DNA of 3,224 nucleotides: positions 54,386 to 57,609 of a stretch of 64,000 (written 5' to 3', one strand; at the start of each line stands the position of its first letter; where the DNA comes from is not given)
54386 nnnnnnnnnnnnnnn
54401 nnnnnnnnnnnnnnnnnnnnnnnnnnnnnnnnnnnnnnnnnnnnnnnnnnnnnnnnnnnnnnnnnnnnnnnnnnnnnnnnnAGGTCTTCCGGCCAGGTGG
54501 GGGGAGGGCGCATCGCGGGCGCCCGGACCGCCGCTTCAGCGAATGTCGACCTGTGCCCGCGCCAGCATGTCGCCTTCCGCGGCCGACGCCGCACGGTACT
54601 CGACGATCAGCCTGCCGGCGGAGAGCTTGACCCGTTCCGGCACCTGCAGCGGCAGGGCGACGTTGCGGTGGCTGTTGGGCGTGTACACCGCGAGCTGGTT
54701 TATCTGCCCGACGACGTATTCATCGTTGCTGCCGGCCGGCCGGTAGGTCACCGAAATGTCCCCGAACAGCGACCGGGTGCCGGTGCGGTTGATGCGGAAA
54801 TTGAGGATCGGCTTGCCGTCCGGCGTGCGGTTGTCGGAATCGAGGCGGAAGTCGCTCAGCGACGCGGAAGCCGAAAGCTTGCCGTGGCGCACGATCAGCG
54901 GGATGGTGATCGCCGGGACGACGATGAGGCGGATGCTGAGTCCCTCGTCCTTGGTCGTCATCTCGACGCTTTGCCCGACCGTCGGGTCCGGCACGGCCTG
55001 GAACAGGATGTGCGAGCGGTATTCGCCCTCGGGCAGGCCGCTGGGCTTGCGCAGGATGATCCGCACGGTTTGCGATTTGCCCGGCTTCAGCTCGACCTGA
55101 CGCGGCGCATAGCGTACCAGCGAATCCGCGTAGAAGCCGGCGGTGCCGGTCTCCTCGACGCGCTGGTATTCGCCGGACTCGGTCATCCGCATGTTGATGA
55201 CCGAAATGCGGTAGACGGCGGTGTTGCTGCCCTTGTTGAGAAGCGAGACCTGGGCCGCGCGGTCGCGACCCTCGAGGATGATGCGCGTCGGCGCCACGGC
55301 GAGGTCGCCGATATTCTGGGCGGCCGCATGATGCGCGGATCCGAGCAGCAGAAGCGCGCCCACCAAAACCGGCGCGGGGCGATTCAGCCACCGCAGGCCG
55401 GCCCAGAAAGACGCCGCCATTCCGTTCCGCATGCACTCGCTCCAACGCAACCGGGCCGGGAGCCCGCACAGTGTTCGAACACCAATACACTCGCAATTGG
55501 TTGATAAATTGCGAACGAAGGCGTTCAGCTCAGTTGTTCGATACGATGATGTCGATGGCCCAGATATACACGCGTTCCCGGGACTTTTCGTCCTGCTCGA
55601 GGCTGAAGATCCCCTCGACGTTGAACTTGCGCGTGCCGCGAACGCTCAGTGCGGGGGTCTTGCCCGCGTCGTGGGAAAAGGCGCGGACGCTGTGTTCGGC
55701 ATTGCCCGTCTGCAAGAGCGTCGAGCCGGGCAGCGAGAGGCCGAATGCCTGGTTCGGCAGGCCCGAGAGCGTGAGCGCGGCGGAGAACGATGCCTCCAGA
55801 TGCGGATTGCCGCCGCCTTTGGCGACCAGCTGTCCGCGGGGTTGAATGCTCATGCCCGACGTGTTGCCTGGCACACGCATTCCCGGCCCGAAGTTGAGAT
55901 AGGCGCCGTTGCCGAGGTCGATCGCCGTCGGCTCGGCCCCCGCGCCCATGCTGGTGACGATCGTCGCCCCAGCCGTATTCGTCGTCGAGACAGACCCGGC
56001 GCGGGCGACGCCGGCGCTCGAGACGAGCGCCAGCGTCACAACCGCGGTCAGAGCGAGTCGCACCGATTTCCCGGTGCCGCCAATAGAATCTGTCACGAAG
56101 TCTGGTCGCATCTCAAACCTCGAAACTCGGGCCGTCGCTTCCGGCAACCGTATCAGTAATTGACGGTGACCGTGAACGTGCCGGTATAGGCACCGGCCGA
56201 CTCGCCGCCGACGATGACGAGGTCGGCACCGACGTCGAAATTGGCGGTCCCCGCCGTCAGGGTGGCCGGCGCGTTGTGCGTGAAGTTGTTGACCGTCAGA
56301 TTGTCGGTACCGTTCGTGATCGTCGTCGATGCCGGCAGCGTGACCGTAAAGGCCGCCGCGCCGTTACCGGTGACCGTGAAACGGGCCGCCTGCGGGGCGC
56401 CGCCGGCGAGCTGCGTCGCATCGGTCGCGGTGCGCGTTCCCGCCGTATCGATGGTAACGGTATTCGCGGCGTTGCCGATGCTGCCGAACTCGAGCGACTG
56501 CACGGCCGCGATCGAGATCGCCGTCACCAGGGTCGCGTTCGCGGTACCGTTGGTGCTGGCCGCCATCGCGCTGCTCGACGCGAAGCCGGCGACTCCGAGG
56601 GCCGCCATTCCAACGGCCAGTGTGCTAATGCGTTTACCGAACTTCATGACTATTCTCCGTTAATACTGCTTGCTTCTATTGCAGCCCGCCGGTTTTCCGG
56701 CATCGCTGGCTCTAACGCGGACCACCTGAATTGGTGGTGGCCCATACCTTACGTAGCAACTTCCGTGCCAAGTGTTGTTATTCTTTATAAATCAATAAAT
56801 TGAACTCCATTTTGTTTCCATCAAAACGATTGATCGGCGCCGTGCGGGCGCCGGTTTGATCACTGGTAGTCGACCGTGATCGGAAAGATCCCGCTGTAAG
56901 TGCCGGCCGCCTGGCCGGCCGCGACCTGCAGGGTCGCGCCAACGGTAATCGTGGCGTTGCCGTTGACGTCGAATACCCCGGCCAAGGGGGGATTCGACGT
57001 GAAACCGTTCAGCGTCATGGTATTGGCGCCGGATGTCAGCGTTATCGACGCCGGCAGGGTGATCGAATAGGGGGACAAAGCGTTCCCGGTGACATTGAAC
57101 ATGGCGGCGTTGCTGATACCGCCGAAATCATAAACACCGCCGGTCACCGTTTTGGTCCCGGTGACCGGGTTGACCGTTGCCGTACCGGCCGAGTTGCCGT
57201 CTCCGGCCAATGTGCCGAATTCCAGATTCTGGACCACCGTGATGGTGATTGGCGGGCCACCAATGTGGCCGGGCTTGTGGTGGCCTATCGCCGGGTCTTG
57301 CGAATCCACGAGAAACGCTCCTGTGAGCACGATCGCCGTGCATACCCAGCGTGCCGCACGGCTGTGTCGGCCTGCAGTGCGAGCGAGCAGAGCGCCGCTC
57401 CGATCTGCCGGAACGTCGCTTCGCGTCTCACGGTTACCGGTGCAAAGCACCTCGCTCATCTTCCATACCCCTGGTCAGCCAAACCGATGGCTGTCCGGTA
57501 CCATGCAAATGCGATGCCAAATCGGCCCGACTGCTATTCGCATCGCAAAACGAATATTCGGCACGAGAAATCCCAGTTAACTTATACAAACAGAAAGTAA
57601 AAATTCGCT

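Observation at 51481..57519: Chaperone/usher-like surface-fibre locus built from DUF4402 subunits plus a 974-aa lipoprotein/beta-barrel protein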

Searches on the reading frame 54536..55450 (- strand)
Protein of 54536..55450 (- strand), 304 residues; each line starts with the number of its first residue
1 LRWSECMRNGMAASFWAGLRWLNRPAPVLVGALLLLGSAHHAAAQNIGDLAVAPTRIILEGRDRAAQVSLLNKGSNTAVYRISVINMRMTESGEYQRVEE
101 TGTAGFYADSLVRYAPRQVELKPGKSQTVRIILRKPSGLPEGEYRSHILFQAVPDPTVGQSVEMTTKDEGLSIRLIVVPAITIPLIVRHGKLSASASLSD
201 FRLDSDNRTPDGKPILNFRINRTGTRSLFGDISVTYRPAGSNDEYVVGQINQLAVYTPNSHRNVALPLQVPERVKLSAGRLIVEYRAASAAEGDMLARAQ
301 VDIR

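Call 3: search_protein_families(library=pfam, proteins=[window:54536-55450:-], max_evalue=1)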
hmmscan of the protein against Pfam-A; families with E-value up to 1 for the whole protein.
window:54536-55450:- (304 aa): 3 families
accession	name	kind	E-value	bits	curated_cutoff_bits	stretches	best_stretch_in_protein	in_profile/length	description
PF00345.26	PapD_N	-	3.3e-06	27.5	23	1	50-167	2-113/126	Pili and flagellar-assembly chaperone, PapD N-terminal domain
PF11614.14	FixG_C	-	0.00068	20.2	25.6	1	62-155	17-103/119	IG-like fold at C-terminal of FixG, putative oxidoreductase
PF06280.18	fn3_5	-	0.0022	19.1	27.6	1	65-141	11-86/112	Fn3-like domain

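Call 4: search_protein_families(library=ncbifam, proteins=[window:54536-55450:-], max_evalue=1)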
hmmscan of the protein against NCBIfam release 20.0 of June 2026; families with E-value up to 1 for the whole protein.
window:54536-55450:- (304 aa): 5 families
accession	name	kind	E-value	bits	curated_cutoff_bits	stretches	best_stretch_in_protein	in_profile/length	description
NF011827.0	PRK15299.1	equivalog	0.0076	15.7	375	1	33-142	12-101/227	fimbrial chaperone protein StiB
NF011836.1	PRK15308.1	equivalog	0.022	14.3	500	1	49-155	25-125/236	fimbrial chaperone TcfA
NF050077.1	pilus_FilA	exception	0.066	12.6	220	1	181-244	76-140/279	putative pilus system protein FilA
NF007398.0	PRK09926.1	equivalog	0.084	12.4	285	1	36-78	13-55/246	fimbrial chaperone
NF007392.0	PRK09918.1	subfamily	0.11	11.8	183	1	116-168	81-133/236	fimbria/pilus chaperone family protein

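Call 28: search_solved_structures(query=A2, max_evalue=10, show_alignments=2)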
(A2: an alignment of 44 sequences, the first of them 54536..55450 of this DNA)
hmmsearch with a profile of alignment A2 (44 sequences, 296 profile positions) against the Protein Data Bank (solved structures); distinct sequences matched with E-value up to 10: 3.
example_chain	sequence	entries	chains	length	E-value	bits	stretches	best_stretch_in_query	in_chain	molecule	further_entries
7ar7_m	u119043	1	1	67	1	11.6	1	166-186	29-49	AT2G31490 protein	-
7a23_l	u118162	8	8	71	1.2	11.3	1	166-186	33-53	B15 | B15 -- 1 beta subcomplex subunit 4 | AT2G31490 protein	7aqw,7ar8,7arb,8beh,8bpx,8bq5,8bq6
8e73_B4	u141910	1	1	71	1.4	11.1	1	166-186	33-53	NDUB4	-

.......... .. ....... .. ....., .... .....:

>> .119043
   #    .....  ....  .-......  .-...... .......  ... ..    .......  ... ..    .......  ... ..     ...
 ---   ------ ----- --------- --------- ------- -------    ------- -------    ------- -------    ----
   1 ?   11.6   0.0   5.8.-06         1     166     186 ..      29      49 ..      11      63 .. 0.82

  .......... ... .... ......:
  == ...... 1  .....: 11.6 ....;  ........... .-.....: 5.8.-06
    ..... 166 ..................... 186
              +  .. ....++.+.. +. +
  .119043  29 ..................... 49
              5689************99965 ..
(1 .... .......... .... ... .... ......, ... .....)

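Call 68: search_protein_families(library=pfam, alignment_id=A2, max_evalue=0.01)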
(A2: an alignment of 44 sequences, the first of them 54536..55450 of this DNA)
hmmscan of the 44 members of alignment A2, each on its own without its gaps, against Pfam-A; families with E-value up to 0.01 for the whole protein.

A. member 1, window:54536-55450:- (304 aa): 3 families
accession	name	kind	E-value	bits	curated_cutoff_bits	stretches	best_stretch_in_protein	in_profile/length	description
PF00345.26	PapD_N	-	3.3e-06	27.5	23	1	50-167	2-113/126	Pili and flagellar-assembly chaperone, PapD N-terminal domain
PF11614.14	FixG_C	-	0.00068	20.2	25.6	1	62-155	17-103/119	IG-like fold at C-terminal of FixG, putative oxidoreductase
PF06280.18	fn3_5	-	0.0022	19.1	27.6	1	65-141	11-86/112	Fn3-like domain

B. families by the number of members that match (of 44 scanned): 10 families
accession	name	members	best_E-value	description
PF00345.26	PapD_N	40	1.5e-07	Pili and flagellar-assembly chaperone, PapD N-terminal domain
PF06280.18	fn3_5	23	7.2e-08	Fn3-like domain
PF11614.14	FixG_C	13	4.1e-07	IG-like fold at C-terminal of FixG, putative oxidoreductase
PF14016.12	DUF4232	12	5.2e-07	Domain of unknown function (DUF4232)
PF06030.18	WxLIP_PGBD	4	0.00057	WxL Interacting Protein, peptidoglycan binding domain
PF22544.2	HYDIN_VesB_CFA65-like_Ig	3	7.7e-05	HYDIN/CFA65/VesB-like, Ig-like domain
PF14310.12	Fn3-like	1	0.00075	Fibronectin type III-like domain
PF20251.4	Big_14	1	0.0043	Bacterial Ig-like domain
PF10633.15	NPCBM_assoc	1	0.0083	NPCBM-associated, NEW3 domain of alpha-galactosidase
PF24816.2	Ig_CFAP65__9th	1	0.0087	Cilia- and flagella-associated protein 65-like, Ig-like domain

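Call 79: list_cluster_members(proteins=[P0001, P0121, window:54536-55450:-, window:55530-56147:-, window:56860-57459:-])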
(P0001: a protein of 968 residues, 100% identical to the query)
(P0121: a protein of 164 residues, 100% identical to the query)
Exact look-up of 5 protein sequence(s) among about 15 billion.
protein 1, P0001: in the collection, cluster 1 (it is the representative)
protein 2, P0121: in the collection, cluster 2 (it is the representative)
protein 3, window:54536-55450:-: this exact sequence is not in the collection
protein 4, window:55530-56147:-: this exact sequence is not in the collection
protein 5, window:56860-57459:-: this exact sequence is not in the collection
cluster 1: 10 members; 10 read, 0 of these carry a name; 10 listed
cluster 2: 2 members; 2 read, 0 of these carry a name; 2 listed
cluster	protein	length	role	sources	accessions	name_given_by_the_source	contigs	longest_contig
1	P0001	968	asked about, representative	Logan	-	-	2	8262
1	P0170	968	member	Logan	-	-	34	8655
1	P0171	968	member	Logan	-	-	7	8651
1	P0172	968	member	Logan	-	-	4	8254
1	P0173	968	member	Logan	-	-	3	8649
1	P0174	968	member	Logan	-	-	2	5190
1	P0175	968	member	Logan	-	-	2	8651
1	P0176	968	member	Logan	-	-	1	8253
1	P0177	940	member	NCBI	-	-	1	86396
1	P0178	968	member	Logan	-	-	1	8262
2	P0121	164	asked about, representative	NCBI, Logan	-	-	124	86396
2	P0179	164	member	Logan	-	-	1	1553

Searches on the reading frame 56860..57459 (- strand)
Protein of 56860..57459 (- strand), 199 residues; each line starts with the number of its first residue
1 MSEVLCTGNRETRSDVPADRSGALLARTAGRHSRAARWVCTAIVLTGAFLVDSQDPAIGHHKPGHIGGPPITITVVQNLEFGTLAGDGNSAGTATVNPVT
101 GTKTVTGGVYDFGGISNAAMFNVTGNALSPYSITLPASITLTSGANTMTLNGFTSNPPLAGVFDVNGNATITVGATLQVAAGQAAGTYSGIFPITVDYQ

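Call 3: search_protein_families(library=pfam, proteins=[window:56860-57459:-], max_evalue=1)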
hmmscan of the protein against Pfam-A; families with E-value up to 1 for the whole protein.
window:56860-57459:- (199 aa): 3 families
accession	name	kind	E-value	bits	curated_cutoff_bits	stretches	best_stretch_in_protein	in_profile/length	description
PF14352.11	DUF4402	-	3e-28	99.5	25.2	1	71-198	1-129/129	Domain of unknown function (DUF4402)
PF16990.11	CBM_35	-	0.069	13.9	28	1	95-154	14-73/121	Carbohydrate binding module (family 35)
PF03724.22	META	-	0.15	12.5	24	1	65-120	13-65/109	META domain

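Call 4: search_protein_families(library=ncbifam, proteins=[window:56860-57459:-], max_evalue=1)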
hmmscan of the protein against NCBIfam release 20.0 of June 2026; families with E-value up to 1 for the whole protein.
window:56860-57459:- (199 aa): 0 families
